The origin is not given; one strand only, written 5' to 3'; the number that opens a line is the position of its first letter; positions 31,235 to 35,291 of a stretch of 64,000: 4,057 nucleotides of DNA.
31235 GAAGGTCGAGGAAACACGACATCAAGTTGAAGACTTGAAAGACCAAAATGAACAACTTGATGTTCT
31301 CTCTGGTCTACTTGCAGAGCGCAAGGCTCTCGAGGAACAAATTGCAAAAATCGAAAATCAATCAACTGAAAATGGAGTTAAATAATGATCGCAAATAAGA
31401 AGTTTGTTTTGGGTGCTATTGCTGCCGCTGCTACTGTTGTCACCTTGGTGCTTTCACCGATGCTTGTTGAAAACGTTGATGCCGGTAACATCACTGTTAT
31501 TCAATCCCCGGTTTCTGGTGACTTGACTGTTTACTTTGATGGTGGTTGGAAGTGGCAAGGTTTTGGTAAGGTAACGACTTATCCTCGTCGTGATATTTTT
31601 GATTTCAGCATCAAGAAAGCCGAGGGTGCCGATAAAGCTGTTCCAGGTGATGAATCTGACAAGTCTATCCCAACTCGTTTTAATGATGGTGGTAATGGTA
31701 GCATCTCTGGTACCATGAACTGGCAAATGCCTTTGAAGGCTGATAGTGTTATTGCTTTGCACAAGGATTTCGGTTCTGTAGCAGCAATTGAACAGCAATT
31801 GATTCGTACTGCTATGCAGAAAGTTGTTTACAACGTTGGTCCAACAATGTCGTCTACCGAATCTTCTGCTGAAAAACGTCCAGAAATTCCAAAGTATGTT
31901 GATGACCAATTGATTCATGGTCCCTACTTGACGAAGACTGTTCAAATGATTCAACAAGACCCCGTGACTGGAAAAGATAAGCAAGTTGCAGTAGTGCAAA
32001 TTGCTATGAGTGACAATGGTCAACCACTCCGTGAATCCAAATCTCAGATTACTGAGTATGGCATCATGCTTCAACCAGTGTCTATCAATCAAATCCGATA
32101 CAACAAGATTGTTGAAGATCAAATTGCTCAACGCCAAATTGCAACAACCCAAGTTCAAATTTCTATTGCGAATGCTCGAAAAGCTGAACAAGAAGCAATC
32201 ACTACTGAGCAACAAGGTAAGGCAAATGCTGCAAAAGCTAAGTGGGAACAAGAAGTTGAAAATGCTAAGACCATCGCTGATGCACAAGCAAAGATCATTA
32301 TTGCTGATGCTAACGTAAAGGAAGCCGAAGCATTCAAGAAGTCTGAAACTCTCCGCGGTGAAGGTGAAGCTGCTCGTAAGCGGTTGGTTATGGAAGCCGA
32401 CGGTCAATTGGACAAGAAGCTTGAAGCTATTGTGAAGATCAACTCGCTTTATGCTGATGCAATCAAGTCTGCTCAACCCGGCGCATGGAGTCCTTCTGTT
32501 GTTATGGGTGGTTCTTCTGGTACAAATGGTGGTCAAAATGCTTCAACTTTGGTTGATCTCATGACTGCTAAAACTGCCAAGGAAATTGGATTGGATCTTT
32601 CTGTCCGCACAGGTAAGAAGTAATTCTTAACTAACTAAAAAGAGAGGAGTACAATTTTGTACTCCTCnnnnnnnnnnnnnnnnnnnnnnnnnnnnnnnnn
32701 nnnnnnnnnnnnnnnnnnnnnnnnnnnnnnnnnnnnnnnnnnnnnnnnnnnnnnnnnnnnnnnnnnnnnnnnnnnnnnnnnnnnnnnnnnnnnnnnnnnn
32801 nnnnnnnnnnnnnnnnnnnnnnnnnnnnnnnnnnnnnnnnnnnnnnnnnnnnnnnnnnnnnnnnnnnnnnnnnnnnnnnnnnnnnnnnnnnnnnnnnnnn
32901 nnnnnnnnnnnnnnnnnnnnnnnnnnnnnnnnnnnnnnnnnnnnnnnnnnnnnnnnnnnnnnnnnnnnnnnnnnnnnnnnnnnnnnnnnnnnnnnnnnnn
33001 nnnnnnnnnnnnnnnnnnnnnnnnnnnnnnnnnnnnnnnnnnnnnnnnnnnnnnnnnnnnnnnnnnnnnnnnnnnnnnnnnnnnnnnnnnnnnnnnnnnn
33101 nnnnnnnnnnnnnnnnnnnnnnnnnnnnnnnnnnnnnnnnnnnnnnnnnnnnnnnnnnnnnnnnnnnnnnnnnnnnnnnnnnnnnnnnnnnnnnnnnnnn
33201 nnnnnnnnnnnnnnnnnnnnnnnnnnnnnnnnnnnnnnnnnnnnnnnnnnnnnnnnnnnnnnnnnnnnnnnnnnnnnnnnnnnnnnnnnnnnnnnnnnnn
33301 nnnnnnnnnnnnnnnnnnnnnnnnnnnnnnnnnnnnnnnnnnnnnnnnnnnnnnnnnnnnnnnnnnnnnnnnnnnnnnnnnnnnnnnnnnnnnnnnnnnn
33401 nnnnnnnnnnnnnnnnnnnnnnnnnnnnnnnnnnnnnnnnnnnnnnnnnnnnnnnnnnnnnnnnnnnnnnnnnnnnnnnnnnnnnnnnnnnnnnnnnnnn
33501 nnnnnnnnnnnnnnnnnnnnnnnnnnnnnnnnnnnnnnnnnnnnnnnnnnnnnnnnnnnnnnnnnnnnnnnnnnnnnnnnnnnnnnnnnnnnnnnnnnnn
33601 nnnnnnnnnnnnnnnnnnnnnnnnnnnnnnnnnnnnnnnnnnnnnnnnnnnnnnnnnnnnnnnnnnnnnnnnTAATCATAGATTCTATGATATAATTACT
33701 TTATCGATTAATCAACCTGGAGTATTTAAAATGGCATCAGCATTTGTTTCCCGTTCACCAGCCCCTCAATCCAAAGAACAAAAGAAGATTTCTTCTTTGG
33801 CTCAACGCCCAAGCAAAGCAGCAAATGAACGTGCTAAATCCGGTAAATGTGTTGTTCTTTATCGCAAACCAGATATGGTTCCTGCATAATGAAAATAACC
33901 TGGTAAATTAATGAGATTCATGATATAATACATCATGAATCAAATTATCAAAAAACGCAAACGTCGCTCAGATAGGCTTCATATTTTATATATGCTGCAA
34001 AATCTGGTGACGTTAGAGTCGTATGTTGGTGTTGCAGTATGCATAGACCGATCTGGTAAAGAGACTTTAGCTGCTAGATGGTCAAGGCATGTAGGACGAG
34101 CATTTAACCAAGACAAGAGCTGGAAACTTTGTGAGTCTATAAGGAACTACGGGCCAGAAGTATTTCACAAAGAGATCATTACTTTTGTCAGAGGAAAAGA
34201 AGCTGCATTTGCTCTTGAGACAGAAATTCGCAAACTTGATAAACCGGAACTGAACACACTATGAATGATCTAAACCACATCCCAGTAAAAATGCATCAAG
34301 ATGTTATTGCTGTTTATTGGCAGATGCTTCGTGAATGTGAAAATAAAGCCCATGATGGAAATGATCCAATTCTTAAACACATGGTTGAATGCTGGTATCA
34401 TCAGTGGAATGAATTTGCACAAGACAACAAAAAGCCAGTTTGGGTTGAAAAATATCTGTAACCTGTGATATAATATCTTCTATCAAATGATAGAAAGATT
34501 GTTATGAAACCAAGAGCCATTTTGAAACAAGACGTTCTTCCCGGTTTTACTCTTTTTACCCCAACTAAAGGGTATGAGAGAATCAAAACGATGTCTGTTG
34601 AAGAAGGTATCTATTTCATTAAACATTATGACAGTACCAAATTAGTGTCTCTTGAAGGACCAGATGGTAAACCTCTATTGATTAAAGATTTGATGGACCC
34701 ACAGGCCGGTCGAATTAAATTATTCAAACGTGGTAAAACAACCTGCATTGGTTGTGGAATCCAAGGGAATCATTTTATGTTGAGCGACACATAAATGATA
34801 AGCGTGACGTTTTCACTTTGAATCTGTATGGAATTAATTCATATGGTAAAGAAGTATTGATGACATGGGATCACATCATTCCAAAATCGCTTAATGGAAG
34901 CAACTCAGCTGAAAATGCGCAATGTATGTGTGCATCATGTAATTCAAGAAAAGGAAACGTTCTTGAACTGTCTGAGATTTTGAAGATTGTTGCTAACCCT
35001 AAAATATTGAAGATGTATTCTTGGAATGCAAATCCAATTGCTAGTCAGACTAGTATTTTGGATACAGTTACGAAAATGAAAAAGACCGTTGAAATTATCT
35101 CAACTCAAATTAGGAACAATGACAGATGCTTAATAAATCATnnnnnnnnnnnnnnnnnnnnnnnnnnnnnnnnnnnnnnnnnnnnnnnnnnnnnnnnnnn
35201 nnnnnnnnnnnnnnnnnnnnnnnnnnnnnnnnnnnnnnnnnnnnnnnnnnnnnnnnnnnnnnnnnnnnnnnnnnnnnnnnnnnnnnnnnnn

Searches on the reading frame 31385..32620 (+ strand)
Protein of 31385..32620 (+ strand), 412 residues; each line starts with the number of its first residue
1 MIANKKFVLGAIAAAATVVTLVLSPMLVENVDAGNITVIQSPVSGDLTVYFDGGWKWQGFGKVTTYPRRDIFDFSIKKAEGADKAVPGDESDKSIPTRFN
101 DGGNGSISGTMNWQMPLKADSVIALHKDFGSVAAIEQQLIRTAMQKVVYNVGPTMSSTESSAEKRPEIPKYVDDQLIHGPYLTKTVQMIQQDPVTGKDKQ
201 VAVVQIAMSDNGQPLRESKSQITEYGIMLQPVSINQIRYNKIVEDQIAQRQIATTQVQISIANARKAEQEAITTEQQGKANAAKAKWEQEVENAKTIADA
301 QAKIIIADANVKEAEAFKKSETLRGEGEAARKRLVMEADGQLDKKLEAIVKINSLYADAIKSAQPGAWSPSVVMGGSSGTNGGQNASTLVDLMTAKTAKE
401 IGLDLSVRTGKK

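Call 38: search_protein_families(library=phrogs, proteins=[window:31385-32620:+], max_evalue=0.00001)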
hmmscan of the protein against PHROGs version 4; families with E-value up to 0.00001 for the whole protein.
window:31385-32620:+ (412 aa): 2 families
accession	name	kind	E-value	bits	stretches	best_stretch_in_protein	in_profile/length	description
phrog_11908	-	unknown function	2.6e-42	146.1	1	15-403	16-425/430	-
phrog_200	-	other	5.8e-15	56.3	1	5-176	78-237/379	lipoprotein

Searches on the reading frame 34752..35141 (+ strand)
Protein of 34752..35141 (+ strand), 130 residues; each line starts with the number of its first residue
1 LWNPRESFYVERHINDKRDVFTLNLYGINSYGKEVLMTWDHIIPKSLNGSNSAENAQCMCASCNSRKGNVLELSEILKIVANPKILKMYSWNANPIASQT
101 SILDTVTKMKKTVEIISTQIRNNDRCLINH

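Call 81: search_protein_families(library=pfam, proteins=[window:34752-35141:+], max_evalue=0.01)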
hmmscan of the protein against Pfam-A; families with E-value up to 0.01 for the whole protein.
window:34752-35141:+ (130 aa): 4 families
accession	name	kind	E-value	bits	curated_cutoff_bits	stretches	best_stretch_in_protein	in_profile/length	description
PF14279.12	HNH_5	-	1.6e-09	38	27.5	1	37-71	13-47/56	HNH endonuclease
PF01844.29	HNH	-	9e-09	35.8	21.4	1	36-69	13-46/47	HNH endonuclease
PF13395.12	HNH_4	-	0.00038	20.8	22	1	39-69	20-50/54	HNH endonuclease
PF09665.15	RE_Alw26IDE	-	0.0007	19.3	23.1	1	35-125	258-345/507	Type II restriction endonuclease (RE_Alw26IDE)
